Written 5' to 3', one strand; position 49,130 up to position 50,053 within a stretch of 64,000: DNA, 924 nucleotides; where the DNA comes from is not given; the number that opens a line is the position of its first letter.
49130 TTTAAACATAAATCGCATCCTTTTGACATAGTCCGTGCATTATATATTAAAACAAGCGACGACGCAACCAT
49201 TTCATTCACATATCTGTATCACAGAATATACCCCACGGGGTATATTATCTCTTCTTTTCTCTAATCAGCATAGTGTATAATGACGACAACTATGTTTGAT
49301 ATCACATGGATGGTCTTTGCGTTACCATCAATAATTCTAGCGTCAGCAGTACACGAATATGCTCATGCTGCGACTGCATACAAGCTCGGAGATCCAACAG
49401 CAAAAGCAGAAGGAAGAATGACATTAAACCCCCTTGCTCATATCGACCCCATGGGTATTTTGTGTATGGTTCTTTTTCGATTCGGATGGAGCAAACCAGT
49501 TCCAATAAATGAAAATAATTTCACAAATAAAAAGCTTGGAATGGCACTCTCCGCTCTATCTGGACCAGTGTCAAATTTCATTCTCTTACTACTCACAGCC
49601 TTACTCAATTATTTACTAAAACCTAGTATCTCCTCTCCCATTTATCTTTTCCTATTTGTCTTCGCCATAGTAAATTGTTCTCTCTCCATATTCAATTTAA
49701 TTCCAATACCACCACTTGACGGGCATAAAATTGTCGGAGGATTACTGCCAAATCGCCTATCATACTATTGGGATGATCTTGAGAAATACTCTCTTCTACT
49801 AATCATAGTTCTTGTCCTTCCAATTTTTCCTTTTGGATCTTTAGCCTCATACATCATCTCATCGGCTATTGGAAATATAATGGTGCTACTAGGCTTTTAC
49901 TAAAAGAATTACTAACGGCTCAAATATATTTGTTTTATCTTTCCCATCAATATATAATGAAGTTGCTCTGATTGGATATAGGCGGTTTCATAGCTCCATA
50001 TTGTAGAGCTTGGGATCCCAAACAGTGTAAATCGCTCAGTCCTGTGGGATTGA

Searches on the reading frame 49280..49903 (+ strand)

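Call 85: search_protein_families(library=pfam, proteins=[window:49280-49903:+], max_evalue=0.001)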
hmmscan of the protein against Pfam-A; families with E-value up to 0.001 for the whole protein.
window:49280-49903:+ (207 aa): 1 family
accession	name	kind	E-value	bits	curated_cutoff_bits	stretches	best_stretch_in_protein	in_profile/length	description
PF02163.28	Peptidase_M50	-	1.5e-10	41.3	27.2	1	101-159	151-197/221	Peptidase family M50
